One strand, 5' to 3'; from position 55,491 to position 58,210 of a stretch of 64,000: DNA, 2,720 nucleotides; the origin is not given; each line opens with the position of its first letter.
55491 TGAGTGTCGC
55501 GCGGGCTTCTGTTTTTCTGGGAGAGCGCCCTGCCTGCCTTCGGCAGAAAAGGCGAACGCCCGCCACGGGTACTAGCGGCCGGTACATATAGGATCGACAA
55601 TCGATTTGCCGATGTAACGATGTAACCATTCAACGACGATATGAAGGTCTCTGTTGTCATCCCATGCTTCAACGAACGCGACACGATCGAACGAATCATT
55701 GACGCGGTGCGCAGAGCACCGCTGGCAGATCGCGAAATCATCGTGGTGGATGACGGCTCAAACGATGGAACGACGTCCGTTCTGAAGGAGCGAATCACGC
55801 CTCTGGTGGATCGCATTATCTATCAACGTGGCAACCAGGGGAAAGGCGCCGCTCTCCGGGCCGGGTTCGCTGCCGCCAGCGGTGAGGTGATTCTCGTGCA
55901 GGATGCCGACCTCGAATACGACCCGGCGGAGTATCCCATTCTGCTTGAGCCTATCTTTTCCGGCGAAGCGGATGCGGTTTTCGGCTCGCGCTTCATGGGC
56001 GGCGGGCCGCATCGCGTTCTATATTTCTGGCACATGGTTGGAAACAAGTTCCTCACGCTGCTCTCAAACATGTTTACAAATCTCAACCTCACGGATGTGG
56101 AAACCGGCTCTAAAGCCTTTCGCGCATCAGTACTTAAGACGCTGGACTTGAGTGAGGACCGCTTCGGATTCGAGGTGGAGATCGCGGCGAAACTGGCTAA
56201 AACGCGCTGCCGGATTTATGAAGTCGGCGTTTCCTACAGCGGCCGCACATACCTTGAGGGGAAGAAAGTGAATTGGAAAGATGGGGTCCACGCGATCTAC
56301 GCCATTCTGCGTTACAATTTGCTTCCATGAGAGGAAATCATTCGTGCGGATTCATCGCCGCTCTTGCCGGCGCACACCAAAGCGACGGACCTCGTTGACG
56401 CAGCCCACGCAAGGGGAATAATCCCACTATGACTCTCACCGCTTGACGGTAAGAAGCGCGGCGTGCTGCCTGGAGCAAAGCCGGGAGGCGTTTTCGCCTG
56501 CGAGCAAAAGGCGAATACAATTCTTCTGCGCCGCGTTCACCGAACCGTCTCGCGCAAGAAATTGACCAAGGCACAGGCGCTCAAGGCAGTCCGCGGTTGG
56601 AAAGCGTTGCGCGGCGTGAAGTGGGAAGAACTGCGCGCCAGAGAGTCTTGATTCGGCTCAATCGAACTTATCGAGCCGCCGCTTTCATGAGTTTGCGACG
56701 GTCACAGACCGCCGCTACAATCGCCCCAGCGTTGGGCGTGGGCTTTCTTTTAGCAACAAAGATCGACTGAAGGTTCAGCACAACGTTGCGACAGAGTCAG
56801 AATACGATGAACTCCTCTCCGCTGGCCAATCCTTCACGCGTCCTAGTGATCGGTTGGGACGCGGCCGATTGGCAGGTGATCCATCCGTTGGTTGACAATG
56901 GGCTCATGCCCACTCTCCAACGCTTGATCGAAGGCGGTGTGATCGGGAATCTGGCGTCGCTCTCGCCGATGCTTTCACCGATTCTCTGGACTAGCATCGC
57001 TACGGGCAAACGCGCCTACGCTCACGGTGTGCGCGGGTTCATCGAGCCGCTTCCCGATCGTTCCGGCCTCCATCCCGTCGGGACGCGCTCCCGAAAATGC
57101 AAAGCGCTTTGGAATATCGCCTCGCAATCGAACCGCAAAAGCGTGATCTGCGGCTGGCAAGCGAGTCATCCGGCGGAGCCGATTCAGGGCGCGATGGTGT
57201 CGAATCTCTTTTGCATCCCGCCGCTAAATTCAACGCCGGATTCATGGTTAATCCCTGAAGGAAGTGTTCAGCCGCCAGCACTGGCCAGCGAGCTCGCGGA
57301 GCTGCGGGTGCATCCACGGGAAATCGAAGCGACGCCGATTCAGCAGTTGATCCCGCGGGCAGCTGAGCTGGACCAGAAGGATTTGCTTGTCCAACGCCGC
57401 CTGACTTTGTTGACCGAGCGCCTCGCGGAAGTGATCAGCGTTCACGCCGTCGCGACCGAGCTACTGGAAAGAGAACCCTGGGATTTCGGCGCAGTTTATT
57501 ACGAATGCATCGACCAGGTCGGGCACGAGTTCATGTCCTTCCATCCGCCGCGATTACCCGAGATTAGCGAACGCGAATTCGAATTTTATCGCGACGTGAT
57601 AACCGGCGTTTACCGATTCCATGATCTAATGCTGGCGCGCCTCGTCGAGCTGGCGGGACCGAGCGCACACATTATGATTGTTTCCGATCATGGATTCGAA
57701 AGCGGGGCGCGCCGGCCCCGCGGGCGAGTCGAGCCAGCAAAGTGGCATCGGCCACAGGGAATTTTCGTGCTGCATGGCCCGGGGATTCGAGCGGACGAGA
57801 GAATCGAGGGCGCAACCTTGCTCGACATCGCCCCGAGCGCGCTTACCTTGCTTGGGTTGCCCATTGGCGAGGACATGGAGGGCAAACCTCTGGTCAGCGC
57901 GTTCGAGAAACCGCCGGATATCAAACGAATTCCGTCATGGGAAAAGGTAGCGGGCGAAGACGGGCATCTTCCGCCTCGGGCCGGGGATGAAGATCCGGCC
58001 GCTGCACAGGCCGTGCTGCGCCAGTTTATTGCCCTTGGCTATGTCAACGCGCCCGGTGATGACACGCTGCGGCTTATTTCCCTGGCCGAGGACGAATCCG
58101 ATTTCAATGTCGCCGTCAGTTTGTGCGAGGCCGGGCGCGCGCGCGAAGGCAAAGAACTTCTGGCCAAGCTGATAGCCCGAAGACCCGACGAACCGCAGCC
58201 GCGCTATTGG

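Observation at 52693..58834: PEP-CTERM protein embedded between a PMT-like TPR glycosyltransferase, a Ppm1/DPM1-like GT2 and an AlkP-TPR protein: candidate protein-glycosylation module for exosortase cargo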

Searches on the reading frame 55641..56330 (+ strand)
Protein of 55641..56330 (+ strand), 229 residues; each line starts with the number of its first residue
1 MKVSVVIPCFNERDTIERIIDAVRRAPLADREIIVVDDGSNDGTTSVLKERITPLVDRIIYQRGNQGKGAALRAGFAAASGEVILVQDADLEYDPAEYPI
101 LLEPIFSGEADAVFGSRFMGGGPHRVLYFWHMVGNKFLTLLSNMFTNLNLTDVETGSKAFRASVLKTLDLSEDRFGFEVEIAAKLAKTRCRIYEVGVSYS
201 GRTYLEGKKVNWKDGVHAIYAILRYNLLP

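Call 4: search_protein_families(library=pfam, proteins=[window:55641-56330:+], max_evalue=0.01)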
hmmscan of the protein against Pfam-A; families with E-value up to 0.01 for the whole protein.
window:55641-56330:+ (229 aa): 4 families
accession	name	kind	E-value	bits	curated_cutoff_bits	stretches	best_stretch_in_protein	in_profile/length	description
PF00535.33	Glycos_transf_2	-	5.3e-33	114.7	23.3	1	4-167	1-166/168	Glycosyl transferase family 2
PF13641.12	Glyco_tranf_2_3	-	2.7e-10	41.1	27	1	3-161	3-155/230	Glycosyltransferase like family 2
PF10111.15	Glyco_tranf_2_2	-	0.00014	21.9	27.3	1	4-90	1-91/276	Glycosyltransferase like family 2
PF13704.12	Glyco_tranf_2_4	-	0.0022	18.9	27.5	1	11-59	2-45/98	Glycosyl transferase family 2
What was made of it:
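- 55641..56330 (+): Soluble GT2 of the polyprenyl-phosphate glycosyltransferase type (DPM1/ArnC/AglJ-like). PF00535 at 5e-33 (call 4).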

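Call 5: search_protein_families(library=ncbifam, proteins=[window:55641-56330:+], max_evalue=0.01)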
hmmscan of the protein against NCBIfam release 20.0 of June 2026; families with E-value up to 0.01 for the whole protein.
window:55641-56330:+ (229 aa): 26 families (the best 25 are shown)
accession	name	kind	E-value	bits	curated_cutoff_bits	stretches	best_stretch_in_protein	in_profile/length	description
TIGR04182.1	glyco_TIGR04182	equivalog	6e-37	127.6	325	1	2-225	1-217/293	S-layer glycoprotein N-glycosyltransferase AglJ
TIGR03937.1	PgaC_IcaA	equivalog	5.2e-18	65.2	422.3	1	2-97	46-142/407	poly-beta-1,6-N-acetyl-D-glucosamine synthase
NF041391.1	DPhHxTase_Halo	equivalog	7.3e-18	64.3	375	1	9-203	3-187/213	dolichyl-phosphate hexose transferase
NF058614.1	PPMAGASynPpgS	equivalog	1.8e-17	63.5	370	1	3-216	2-213/226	polyprenyl-phospho-N-acetylgalactosaminyl synthase PpgS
NF041875.1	EPS_EpsD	equivalog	6.2e-17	62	370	1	3-94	1-93/325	exopolysaccharide biosynthesis glycosyltransferase EpsD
NF007986.1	PRK10714.1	equivalog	5.4e-16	58.5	529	1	2-208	7-209/316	undecaprenyl-phosphate 4-deoxy-4-formamido-L-arabinose transferase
NF047588.1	GlcsyltransPgfSStrep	equivalog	2.3e-15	56.6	500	1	1-167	1-166/308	glycosyltransferase PgfS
TIGR04283.1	glyco_like_mftF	equivalog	9.1e-15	54.8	182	1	3-129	1-122/221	TIGR04283 family arsenosugar biosynthesis glycosyltransferase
NF010496.0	PRK13915.1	equivalog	1e-14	54.4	262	1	2-107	32-144/307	glucosyl-3-phosphoglycerate synthase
NF007482.0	PRK10073.1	equivalog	1.3e-13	50.7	423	1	2-103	7-108/334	glycosyltransferase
TIGR03965.1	mycofact_glyco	equivalog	4.6e-12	45.5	280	1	2-94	75-168/467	mycofactocin biosynthesis glycosyltransferase MftF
NF047683.1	TeichurnBiosyTuaG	equivalog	1.2e-10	41.5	400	1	2-94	7-100/252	teichuronic acid biosynthesis protein TuaG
NF053739.1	GlytfEpsEBac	equivalog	2.1e-08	33.5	450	1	2-90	2-92/265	glycosyltransferase EpsE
NF045692.1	OglycostaseCruG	equivalog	3e-08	33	600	1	2-96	42-143/386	2'-O-glycosyltransferase CruG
NF050050.1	ProtGlycPglI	equivalog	4.2e-08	32.9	500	1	2-96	3-99/306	GalNAc(5)-diNAcBac-PP-undecaprenol beta-1,3-glucosyltransferase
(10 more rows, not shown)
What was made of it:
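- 55641..56330 (+): NCBIfam AglJ scores 127 bits, below its cutoff (call 5).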

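Call 64: search_solved_structures(query=window:55641-56327:+, max_evalue=0.001, show_alignments=2)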
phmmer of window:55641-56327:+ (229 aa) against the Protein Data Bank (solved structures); distinct sequences matched with E-value up to 0.001: 28.
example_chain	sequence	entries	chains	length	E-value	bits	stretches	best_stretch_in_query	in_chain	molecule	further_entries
5mlz_A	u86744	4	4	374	2e-21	79.6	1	1-210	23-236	Dolichol monophosphate mannose synthase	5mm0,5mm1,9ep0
9bhc_C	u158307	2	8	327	3.6e-13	52.6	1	2-204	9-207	Undecaprenyl-phosphate 4-deoxy-4-formamido-L-arabinose transferase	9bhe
8vxh_A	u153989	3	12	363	4.7e-13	52.2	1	2-204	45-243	Undecaprenyl-phosphate 4-deoxy-4-formamido-L-arabinose transferase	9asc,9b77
9hwj_A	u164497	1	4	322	4.5e-12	49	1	2-177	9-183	Undecaprenyl-phosphate 4-deoxy-4-formamido-L-arabinose transferase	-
2z87_A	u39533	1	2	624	2.7e-10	43.2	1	3-96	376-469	Chondroitin synthase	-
2z86_A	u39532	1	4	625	2.7e-10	43.2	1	3-96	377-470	Chondroitin synthase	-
4y6n_A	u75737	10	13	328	1.9e-09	40.5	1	3-112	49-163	Glucosyl-3-phosphoglycerate synthase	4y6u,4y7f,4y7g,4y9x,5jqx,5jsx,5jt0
3e25_A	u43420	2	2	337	2e-09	40.4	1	3-112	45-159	Putative uncharacterized protein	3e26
4ddz_A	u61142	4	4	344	2.1e-09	40.3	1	3-112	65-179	GLUCOSYL-3-PHOSPHOGLYCERATE SYNTHASE (GpgS) | Glucosyl-3-phosphoglycerate synthase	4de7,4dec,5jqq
5hea_A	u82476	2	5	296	1.7e-08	37.4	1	3-91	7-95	Putative glycosyltransferase (GalT1)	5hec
3bcv_A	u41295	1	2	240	2e-08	37.1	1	2-115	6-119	Putative glycosyltransferase protein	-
5ekp_C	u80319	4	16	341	4e-08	36.1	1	2-122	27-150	Uncharacterized glycosyltransferase sll0501 | Glycosyltransferase sll0501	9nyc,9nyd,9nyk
5eke_A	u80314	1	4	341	4.1e-08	36.1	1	2-122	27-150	Uncharacterized glycosyltransferase sll0501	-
9nye_A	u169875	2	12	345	4.2e-08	36.1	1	2-122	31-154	Glycosyltransferase sll0501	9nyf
6yv7_B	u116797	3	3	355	5.2e-08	35.7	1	2-93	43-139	Glycosyl transferase, family 2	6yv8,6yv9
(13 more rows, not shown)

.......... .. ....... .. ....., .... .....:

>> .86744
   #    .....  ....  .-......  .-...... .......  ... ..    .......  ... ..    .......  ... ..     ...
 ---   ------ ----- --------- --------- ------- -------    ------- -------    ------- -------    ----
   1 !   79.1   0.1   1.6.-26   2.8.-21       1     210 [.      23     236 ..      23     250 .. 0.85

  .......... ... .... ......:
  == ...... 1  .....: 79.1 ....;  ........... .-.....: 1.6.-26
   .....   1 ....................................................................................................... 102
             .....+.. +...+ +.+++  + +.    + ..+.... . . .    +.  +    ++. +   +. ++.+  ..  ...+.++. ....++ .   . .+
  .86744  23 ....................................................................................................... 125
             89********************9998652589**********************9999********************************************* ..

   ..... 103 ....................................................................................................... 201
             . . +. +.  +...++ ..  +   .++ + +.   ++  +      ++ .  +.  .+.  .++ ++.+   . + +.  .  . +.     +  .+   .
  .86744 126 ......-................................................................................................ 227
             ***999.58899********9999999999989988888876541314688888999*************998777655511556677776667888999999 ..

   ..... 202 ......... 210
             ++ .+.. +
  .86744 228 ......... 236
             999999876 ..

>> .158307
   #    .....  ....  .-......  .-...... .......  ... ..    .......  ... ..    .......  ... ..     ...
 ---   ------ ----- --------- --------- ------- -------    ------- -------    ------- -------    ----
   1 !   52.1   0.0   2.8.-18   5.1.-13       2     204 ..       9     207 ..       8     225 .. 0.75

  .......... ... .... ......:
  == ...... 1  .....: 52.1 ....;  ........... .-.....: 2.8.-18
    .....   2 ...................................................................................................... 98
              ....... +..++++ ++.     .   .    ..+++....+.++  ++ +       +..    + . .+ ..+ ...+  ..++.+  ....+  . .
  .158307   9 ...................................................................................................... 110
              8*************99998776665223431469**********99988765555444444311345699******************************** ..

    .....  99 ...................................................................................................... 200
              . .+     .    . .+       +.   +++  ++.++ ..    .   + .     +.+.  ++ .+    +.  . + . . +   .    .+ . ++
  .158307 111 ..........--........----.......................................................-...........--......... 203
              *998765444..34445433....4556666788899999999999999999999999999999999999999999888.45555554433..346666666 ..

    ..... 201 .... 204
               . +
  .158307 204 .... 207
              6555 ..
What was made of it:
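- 55641..56330 (+): Best solved match is 5mlz, dolichol-P-mannose synthase, at 2e-21, with VVDDGS and DADL motifs aligned (call 64).
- On Polyprenyl-phosphate glycosyltransferase (DPM1/Ppm1/ArnC/GtrB-type GT2): Match to 5mlz DPMS at 2e-21 over residues 1-210 with VVDDGS and DADL aligned, then ArnC (call 64).
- Checked: PF00535 matches at 5e-33, and the best solved relative is Pyrococcus dolichol-P-mannose synthase (2e-21), followed by ArnC (calls 4, 64).
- The GT2 is closest to dolichol-P-mannose synthase and ArnC (call 64).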

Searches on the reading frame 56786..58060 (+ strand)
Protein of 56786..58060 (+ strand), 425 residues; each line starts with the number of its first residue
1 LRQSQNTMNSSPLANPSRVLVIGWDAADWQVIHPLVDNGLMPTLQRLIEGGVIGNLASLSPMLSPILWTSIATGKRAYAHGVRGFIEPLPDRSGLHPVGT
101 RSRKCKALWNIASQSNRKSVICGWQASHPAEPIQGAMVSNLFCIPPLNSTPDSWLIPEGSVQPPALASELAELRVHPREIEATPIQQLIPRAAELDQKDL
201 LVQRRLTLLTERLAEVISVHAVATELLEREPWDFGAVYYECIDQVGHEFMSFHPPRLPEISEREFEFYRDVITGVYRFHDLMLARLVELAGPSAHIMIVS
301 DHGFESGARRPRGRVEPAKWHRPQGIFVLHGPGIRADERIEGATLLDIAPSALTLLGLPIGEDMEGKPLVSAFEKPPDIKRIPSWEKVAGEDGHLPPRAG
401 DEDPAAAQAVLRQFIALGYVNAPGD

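Call 6: search_protein_families(library=pfam, proteins=[window:56786-58060:+], max_evalue=10)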
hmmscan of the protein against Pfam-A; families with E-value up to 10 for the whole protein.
seq(425 aa): 1 family
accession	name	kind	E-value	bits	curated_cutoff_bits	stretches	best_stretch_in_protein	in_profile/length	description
PF01663.27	Phosphodiest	-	1.6e-24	87.6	23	1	19-333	1-248/342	Type I phosphodiesterase / nucleotide pyrophosphatase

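Call 34: search_solved_structures(query=window:56807-58060:+, max_evalue=1)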
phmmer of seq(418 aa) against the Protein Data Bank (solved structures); distinct sequences matched with E-value up to 1: 9.
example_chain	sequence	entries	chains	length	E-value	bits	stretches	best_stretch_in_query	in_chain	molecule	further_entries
5vpu_A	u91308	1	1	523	0.0026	20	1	273-364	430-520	2,3-bisphosphoglycerate-independent phosphoglycerate mutase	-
1o99_A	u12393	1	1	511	0.0029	19.8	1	286-363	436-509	2,3-BISPHOSPHOGLYCERATE-INDEPENDENT PHOSPHOGLYCERATE MUTASE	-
1ejj_A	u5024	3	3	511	0.0029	19.8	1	286-363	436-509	PHOSPHOGLYCERATE MUTASE | 2,3-BISPHOSPHOGLYCERATE-INDEPENDENT PHOSPHOGLYCERATE MUTASE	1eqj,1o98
3szy_A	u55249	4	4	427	0.006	18.8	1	18-78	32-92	phosphonoacetate hydrolase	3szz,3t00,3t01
3t02_A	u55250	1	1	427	0.006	18.8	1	18-78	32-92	phosphonoacetate hydrolase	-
5kgn_A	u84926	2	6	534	0.032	16.4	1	272-365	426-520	2,3-bisphosphoglycerate-independent phosphoglycerate mutase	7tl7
7knf_A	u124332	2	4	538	0.032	16.4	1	272-365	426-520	2,3-bisphosphoglycerate-independent phosphoglycerate mutase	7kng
5kgl_A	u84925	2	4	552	0.033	16.4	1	272-365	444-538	2,3-bisphosphoglycerate-independent phosphoglycerate mutase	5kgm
2hoq_A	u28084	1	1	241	0.49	12.5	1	203-301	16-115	Putative HAD-hydrolase PH1655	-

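Call 37: find_homologous_proteins(query=window:56807-58060:+, max_evalue=0.00001)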
Query seq(418 aa) (418 aa): 2757 proteins with E <= 0.00001 among 8000 candidates; the best 120 are listed.
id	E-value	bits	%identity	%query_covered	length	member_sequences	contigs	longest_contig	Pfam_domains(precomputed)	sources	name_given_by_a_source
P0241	2.7e-269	911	96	100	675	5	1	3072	PF13431.13,PF23914.2,PF13414.13,PF13176.13,PF13428.13,PF14559.13,PF00515.35,PF13424.13,PF13432.13,PF13181.13,PF01663.28,PF07719.24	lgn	-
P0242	3.1e-232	789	82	100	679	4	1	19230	PF14559.13,PF13431.13,PF13414.13,PF00515.35,PF13424.13,PF13176.13,PF13432.13,PF13428.13,PF01663.28,PF07719.24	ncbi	ncbi:MAG TPA: alkaline phosphatase family protein [Chthoniobacterales bacterium]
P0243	5.3e-228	775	79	100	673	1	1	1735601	PF13431.13,PF23914.2,PF13414.13,PF13176.13,PF09613.17,PF13428.13,PF14559.13,PF00515.35,PF13424.13,PF13432.13,PF13181.13,PF01663.28,PF07719.24,PF13174.13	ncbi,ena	-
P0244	4.1e-225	766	79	100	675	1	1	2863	PF13431.13,PF23914.2,PF13414.13,PF13176.13,PF13428.13,PF14559.13,PF00515.35,PF13424.13,PF13432.13,PF01663.28,PF07719.24,PF13174.13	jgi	jgi:tetratricopeptide (TPR) repeat protein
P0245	7.5e-225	765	80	100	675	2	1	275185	PF13431.13,PF23914.2,PF13414.13,PF13176.13,PF13428.13,PF14559.13,PF00515.35,PF13424.13,PF13432.13,PF13181.13,PF01663.28,PF07719.24,PF13174.13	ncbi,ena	-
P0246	3.1e-223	760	78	100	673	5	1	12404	PF14559.13,PF13431.13,PF23914.2,PF13414.13,PF00515.35,PF13176.13,PF13432.13,PF13428.13,PF13181.13,PF01663.28,PF07719.24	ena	-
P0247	6.2e-223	759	78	100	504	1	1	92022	PF14559.13,PF13432.13,PF13428.13,PF01663.28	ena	-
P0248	9.2e-223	758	78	97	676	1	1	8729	PF13431.13,PF23914.2,PF13414.13,PF13176.13,PF13428.13,PF14559.13,PF00515.35,PF13424.13,PF13432.13,PF13181.13,PF01663.28,PF07719.24,PF13174.13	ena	-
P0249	4.6e-222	756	78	100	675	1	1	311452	PF13431.13,PF23914.2,PF13414.13,PF13176.13,PF13428.13,PF14559.13,PF00515.35,PF13424.13,PF13432.13,PF13181.13,PF01663.28,PF07719.24,PF13174.13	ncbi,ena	-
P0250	7.1e-222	755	78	100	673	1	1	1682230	PF13431.13,PF23914.2,PF13414.13,PF13176.13,PF13428.13,PF13374.13,PF14559.13,PF00515.35,PF13424.13,PF13432.13,PF13181.13,PF01663.28,PF07719.24,PF13174.13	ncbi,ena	-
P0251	1.9e-221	754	78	100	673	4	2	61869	PF13431.13,PF23914.2,PF13414.13,PF13176.13,PF13428.13,PF14559.13,PF00515.35,PF13424.13,PF13432.13,PF13181.13,PF01663.28,PF07719.24,PF13174.13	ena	-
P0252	1.4e-220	751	77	100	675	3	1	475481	PF13431.13,PF23914.2,PF13414.13,PF13176.13,PF13428.13,PF13374.13,PF14559.13,PF13371.13,PF00515.35,PF13424.13,PF13432.13,PF13181.13,PF01663.28,PF07719.24,PF13174.13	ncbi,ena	-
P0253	1.9e-220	750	78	98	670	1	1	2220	PF13431.13,PF13414.13,PF13176.13,PF13428.13,PF14559.13,PF00515.35,PF13424.13,PF13432.13,PF13181.13,PF01663.28,PF07719.24,PF13174.13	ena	-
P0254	1.9e-219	747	78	98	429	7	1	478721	PF01663.28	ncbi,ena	-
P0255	1.6e-218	744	78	98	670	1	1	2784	PF13431.13,PF13414.13,PF13176.13,PF13428.13,PF14559.13,PF00515.35,PF13424.13,PF13432.13,PF13181.13,PF01663.28,PF07719.24,PF13174.13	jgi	jgi:tetratricopeptide (TPR) repeat protein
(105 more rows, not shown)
